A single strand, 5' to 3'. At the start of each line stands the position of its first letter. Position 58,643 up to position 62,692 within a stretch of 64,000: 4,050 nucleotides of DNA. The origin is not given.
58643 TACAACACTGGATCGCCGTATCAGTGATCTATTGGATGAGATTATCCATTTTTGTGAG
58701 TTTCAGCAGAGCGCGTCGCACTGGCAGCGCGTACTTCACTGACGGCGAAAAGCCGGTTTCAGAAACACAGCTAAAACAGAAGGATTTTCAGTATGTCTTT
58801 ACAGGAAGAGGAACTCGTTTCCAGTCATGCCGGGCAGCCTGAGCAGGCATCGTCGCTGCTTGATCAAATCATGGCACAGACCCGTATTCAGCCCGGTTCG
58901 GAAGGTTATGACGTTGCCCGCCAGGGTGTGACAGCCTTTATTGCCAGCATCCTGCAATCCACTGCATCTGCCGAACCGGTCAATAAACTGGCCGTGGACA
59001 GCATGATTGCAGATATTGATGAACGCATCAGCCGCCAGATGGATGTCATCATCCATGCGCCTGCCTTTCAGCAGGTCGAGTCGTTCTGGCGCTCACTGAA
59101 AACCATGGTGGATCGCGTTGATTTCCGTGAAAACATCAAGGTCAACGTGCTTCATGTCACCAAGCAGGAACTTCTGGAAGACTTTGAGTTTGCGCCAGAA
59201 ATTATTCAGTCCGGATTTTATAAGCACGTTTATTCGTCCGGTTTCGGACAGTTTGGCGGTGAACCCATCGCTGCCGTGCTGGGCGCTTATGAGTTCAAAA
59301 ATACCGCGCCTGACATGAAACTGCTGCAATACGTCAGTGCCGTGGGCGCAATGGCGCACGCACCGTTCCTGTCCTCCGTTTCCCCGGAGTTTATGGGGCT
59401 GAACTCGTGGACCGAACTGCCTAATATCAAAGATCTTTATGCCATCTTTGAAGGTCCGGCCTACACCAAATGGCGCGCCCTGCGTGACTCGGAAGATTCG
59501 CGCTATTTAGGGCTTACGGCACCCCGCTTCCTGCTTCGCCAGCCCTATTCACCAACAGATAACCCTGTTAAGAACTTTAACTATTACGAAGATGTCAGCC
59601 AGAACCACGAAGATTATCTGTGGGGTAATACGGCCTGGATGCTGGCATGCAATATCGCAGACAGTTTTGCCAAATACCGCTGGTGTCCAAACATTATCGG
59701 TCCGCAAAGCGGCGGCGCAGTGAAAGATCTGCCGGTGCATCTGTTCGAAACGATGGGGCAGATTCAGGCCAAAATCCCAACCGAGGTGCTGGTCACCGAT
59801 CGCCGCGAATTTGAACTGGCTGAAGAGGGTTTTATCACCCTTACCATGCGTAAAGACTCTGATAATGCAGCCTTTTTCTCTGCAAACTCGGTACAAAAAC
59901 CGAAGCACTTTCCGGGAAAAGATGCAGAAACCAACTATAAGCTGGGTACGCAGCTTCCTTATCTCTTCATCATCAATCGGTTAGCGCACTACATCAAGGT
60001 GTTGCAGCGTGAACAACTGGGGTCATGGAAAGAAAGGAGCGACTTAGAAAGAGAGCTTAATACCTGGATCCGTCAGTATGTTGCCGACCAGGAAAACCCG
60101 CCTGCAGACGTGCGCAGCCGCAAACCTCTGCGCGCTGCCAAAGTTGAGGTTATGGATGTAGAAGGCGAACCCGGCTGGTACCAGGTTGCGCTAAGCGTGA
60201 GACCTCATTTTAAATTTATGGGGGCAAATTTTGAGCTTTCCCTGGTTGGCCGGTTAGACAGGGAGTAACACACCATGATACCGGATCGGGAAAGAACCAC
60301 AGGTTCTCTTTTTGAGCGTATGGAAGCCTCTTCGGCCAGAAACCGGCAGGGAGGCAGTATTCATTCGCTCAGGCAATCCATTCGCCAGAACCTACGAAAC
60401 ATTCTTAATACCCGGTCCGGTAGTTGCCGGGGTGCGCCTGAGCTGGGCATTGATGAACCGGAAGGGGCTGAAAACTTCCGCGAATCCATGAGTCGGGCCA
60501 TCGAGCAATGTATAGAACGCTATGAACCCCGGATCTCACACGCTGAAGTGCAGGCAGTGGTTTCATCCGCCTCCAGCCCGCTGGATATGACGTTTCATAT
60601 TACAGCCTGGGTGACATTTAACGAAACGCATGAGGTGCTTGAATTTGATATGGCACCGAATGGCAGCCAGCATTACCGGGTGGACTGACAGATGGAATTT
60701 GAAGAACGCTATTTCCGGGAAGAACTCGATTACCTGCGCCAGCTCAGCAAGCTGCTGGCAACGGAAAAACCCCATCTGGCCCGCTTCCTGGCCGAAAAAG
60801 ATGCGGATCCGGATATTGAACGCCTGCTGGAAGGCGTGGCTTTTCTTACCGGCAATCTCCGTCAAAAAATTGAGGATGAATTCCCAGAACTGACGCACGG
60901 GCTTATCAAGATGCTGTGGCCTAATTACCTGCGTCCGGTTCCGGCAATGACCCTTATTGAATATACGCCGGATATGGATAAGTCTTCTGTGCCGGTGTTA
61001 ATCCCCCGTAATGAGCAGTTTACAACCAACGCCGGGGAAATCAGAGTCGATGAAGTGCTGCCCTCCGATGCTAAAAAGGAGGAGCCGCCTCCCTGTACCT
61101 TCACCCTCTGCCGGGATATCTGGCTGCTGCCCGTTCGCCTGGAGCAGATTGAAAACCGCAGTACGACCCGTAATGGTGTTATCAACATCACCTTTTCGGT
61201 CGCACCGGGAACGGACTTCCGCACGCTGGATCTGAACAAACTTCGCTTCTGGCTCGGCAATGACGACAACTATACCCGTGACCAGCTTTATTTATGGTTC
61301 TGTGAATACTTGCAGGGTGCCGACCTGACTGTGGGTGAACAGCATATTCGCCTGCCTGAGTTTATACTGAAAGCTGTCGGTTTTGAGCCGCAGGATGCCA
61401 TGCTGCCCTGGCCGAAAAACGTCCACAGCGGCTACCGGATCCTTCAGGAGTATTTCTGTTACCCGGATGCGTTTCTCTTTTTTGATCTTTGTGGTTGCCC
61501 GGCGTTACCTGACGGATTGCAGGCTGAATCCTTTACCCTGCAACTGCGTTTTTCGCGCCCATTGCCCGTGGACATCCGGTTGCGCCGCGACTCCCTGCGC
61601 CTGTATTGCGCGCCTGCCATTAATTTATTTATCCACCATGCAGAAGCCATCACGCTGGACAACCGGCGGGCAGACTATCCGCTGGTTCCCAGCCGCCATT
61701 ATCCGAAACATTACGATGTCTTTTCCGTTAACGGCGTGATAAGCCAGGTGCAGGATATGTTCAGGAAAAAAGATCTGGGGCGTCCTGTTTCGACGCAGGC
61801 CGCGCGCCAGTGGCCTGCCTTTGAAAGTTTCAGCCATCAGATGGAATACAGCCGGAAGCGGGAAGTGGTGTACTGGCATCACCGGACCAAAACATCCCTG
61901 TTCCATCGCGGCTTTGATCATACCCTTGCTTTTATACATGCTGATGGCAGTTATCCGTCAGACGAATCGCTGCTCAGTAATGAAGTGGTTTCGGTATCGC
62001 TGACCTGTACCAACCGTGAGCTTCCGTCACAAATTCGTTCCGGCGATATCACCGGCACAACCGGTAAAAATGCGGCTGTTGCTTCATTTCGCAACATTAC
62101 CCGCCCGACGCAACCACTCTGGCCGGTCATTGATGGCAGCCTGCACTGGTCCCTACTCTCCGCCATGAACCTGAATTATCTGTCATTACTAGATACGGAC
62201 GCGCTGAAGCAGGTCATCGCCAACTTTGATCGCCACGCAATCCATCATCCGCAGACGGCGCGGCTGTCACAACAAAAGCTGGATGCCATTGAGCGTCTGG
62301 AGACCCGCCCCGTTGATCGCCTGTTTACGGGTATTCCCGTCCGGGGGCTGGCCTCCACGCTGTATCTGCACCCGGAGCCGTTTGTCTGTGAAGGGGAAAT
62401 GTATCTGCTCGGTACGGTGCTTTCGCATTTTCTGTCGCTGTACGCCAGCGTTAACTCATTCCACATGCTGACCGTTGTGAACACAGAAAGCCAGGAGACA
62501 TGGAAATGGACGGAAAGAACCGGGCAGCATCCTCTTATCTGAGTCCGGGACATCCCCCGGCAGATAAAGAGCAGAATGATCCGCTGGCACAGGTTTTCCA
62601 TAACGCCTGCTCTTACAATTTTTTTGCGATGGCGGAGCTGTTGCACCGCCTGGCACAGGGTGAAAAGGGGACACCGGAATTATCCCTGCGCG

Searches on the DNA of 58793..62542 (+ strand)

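Call 27: search_dna_similar(query=window:58793-62542:+, collection=ecoli_genomes, mode=near, max_rows=5)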
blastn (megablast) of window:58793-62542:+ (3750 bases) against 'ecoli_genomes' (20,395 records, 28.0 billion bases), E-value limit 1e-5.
Records with a match: 2277; places in all: 2305; records where one place covers at least 80% of the query: 2111.
Genomes with a match: 2277 of 5426; with a place that covers at least 80% of the query: 2111. Places per genome that has any: lowest 1, median 1, highest 3. On chromosomes: 2303 places; on plasmids: 2.
Best place of each record, by identity: >=99% 393; 95-99% 1884.
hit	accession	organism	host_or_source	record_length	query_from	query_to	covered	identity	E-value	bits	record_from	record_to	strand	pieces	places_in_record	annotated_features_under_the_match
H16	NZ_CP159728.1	Escherichia coli strain Z22-6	hospital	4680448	1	3750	100%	99.4%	0e+0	6809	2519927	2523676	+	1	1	tssF: type VI secretion system baseplate subunit TssF | tssC: type VI secretion system contractile sheath large subunit | tssE: type VI secretion system baseplate subunit TssE | tssG: type VI secretion system baseplate subunit TssG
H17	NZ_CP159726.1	Escherichia coli strain Z22-7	hospital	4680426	1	3750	100%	99.4%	0e+0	6809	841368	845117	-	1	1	tssF: type VI secretion system baseplate subunit TssF | tssC: type VI secretion system contractile sheath large subunit | tssE: type VI secretion system baseplate subunit TssE | tssG: type VI secretion system baseplate subunit TssG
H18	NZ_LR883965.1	Escherichia coli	Vulpes vulpes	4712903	1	3750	100%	99.4%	0e+0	6809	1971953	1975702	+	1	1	tssF: type VI secretion system baseplate subunit TssF | tssC: type VI secretion system contractile sheath large subunit | tssE: type VI secretion system baseplate subunit TssE | tssG: type VI secretion system baseplate subunit TssG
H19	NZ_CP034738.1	Escherichia coli strain L65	missing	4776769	1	3750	100%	99.4%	0e+0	6804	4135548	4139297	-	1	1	tssF: type VI secretion system baseplate subunit TssF | tssC: type VI secretion system contractile sheath large subunit | tssE: type VI secretion system baseplate subunit TssE | tssG: type VI secretion system baseplate subunit TssG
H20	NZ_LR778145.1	Escherichia coli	sediment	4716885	1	3750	100%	99.4%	0e+0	6804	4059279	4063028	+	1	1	tssF: type VI secretion system baseplate subunit TssF | tssC: type VI secretion system contractile sheath large subunit | tssE: type VI secretion system baseplate subunit TssE | tssG: type VI secretion system baseplate subunit TssG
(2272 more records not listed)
